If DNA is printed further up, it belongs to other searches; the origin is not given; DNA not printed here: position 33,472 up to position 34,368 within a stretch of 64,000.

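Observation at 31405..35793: Minus-strand cargo island at the predicted phage genome termini: a Gly-rich secreted membrane protein, a lone recombinase catalytic domain and LysR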

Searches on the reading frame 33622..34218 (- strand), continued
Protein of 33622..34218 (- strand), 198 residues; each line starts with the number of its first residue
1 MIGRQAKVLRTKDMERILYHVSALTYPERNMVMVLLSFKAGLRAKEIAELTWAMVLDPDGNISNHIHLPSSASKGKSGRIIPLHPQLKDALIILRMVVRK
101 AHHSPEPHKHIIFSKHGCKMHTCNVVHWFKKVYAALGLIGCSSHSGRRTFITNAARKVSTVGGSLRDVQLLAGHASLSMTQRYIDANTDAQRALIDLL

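Call 72: search_protein_families(library=padloc, proteins=[window:33622-34218:-, L007:10827-11306:+, L007:11429-13549:+, L007:13571-15322:+, L007:15315-16748:+], max_evalue=0.001)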
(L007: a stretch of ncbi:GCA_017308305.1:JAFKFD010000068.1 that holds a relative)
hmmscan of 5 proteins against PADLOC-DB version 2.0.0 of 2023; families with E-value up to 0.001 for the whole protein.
window:33622-34218:- (198 aa): 0 families

L007:10827-11306:+ (159 aa): 0 families

L007:11429-13549:+ (706 aa): 0 families

L007:13571-15322:+ (583 aa): 12 families
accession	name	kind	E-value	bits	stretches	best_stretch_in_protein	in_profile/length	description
PDLC04135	mad3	-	6.7e-27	93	2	467-543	261-339/374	mads_3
PDLC04140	mad8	-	4.6e-10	37.5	1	347-532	15-237/314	mads_8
PDLC02980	AriA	-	5.2e-09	34.5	1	399-533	172-304/304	-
PDLC02914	ATPase-Toprim_I-B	-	4.8e-07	27.3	1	489-537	204-253/443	-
PDLC00293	PtuA1|PtuA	-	6.4e-06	23.4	1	486-532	335-386/527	AAA ATPase domain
PDLC03878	NsnB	-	2.2e-05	22.4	0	489-536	238-285/345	-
PDLC02335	AbiLi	-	2.9e-05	21.3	0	361-535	78-244/326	AbiLi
PDLC04164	AriA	-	3.7e-05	21.4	0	470-532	172-236/253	-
PDLC03859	LmuB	-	6.3e-05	20.4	0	352-379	17-44/611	-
PDLC00075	GajA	-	6.7e-05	19.6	0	471-533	250-311/536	AAA ATPase domain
PDLC04239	PDC-M01A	-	0.00015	18.4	0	488-529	411-453/552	-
PDLC04175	HEC-01A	-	0.00088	16.4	0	357-379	23-45/363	-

L007:15315-16748:+ (477 aa): 0 families
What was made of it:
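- On Known anti-phage defence systems: The L007 ABC protein gives only generic ATPase hits (call 72).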

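Call 81: find_encoding_contigs(protein=P0009, flank=8000, max_places=2)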
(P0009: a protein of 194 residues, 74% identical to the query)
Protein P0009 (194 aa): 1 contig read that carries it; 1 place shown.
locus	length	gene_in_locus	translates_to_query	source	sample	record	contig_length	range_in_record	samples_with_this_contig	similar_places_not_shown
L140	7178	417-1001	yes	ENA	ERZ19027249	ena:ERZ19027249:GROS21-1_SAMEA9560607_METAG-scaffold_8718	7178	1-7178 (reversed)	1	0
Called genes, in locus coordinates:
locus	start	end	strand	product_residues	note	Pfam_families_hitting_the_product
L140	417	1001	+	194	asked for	PF00589:Phage_integrase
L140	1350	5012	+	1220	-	-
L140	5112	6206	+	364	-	-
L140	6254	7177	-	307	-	?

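Call 82: find_encoding_contigs(protein=P0011, flank=8000, max_places=2)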
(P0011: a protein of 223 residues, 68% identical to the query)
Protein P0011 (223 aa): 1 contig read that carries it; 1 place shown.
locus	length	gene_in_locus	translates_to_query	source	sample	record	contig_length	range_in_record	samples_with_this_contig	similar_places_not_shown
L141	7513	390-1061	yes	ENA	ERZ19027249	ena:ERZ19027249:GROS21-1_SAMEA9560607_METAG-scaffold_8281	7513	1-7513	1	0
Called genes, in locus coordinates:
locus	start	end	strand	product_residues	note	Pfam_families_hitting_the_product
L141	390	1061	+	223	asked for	PF00589:Phage_integrase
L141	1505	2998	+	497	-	PF00004:AAA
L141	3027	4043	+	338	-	PF25917:BSH_RND (weak)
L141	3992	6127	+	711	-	PF03412:Peptidase_C39, PF00664:ABC_membrane, PF00005:ABC_tran, PF02463:SMC_N (faint)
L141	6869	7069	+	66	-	-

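Call 83: search_protein_families(library=pfam, proteins=[L140:6254-7177:-, L140:1350-5012:+, L140:5112-6206:+, L141:1505-2998:+, L141:6869-7069:+], max_evalue=0.01)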
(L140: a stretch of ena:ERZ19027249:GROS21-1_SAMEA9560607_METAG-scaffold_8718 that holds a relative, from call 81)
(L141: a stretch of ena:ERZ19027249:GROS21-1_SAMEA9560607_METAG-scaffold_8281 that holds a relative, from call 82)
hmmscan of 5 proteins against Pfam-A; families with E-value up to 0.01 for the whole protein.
L140:6254-7177:- (307 aa): 1 family
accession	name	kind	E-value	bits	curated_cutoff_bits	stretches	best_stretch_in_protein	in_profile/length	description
PF22530.2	Terminase-T7_RNaseH-like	-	1.1e-40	138.7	27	1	105-212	1-108/108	Terminase Bacteriophage T7, Ribonuclease H-like domain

L140:1350-5012:+ (1220 aa): 0 families

L140:5112-6206:+ (364 aa): 0 families

L141:1505-2998:+ (497 aa): 2 families
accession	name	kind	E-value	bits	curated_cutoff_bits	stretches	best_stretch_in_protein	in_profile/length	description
PF00004.35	AAA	-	8.9e-10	39.6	21.2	1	266-377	2-111/131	ATPase family associated with various cellular activities (AAA)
PF13401.12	AAA_22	-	0.0023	18.7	27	0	313-349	76-110/130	AAA domain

L141:6869-7069:+ (66 aa): 0 families
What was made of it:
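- L140 shows the recombinase with a convergent TerL (calls 81, 83).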

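Call 93: find_related_loci(query=A3, collection=metagenome_contigs, flank=10000)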
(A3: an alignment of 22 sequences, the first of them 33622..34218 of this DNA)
Query A3 (198 aa) in metagenome_contigs; peptide patterns used: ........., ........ (x = any residue, [..] = any of these).
600 stretches matched a pattern (row limit reached: there are more); 531 encode a relative of the query (tblastn E <= 1e-3); the best 80 are kept; 80 distinct loci.
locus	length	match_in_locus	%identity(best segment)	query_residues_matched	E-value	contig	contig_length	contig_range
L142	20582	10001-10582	85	1-198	5e-114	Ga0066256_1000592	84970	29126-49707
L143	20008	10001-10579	60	1-198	7e-76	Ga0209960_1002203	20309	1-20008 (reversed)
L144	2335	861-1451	56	3-198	4e-68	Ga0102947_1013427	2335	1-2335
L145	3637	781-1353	55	1-198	1e-66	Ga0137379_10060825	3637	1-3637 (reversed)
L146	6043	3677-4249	55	1-198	1e-66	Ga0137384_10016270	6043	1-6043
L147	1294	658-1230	55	4-198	3e-70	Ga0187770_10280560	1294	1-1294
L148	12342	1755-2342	53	1-198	6e-65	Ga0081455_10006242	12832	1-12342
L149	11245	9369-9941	54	1-198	5e-65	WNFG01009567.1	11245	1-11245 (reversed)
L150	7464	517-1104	54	1-198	3e-65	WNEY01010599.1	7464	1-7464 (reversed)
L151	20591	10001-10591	54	2-198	2e-62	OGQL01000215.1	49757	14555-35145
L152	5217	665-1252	55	1-198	4e-65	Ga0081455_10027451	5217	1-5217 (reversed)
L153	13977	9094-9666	54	4-198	1e-64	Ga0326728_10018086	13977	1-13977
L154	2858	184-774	53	2-198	1e-64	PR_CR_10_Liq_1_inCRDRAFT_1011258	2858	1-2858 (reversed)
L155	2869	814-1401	55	1-198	1e-64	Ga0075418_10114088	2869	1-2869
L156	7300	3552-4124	55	1-198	3e-64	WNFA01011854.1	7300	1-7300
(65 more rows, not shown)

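Call 97: search_dna_similar(query=window:33622-34218:-, collection=plasmids, mode=protein, max_rows=30, max_evalue=1e-10, rows=spread)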
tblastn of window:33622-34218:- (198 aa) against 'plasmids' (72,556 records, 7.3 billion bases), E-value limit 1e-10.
Records with a match: 195; places in all: 298; records where one place covers at least 80% of the query: 188.
Best place of each record, by identity: 60-80% 1; <60% 194.
By first word of the organism name: Piscirickettsia 151; Legionella 25; Vibrio 5; Paracoccus 3; Skermanella 3; Bradyrhizobium 2; Acidovorax 2; Azospirillum 1; Microvirga 1; Simplicispira 1; and 1 more.
By predicted mobility (MOB-suite, as given by PLSDB): non-mobilizable 135; mobilizable 37; conjugative 23.
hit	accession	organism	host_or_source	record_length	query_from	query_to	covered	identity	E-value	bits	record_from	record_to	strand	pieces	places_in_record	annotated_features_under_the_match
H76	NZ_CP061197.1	Piscirickettsia salmonis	Salmo salar,Salmo salar liver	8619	2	198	99%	50.0%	5e-56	197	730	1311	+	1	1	site-specific integrase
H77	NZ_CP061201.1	Piscirickettsia salmonis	Salmo salar,Salmo salar liver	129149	2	198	99%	50.0%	6e-56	197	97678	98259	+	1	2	site-specific integrase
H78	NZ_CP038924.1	Piscirickettsia salmonis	Salmo salar,cell culture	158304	2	198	99%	50.0%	6e-56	197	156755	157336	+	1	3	site-specific integrase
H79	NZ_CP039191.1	Piscirickettsia salmonis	Salmo salar,cell culture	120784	2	198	99%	50.0%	8e-56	196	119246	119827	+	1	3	site-specific integrase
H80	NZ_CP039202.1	Piscirickettsia salmonis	Salmo salar,cell culture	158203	2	198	99%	50.0%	8e-56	196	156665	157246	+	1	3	site-specific integrase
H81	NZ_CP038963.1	Piscirickettsia salmonis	Salmo salar,cell culture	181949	2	198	99%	50.0%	8e-56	196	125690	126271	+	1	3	site-specific integrase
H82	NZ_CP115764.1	Paracoccus sp. SCSIO 75233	cell culture,sediment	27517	1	198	100%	49.5%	3e-50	180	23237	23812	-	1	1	site-specific integrase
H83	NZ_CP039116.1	Piscirickettsia salmonis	Oncorhynchus mykiss,cell culture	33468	2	198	99%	48.0%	2e-53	190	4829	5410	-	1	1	site-specific integrase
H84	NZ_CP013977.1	Piscirickettsia salmonis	Salmo salar,culture,liver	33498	2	198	99%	48.0%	2e-53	190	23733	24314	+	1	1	site-specific integrase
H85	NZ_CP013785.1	Piscirickettsia salmonis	Salmo salar,liver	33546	2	198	99%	48.0%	2e-53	190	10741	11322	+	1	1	site-specific integrase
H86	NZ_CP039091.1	Piscirickettsia salmonis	Oncorhynchus kisutch,cell culture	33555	2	198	99%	48.0%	2e-53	190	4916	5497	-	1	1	site-specific integrase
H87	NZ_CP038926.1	Piscirickettsia salmonis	Salmo salar,cell culture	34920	2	198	99%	48.0%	2e-53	190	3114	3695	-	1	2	site-specific integrase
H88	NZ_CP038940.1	Piscirickettsia salmonis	Salmo salar,cell culture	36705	2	198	99%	48.0%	2e-53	190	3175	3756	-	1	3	site-specific integrase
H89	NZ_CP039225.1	Piscirickettsia salmonis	Salmo salar,cell culture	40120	4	198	98%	48.5%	2e-53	189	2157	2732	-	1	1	site-specific integrase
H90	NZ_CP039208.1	Piscirickettsia salmonis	Salmo salar,cell culture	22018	2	198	99%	47.0%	4e-49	177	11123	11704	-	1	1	site-specific integrase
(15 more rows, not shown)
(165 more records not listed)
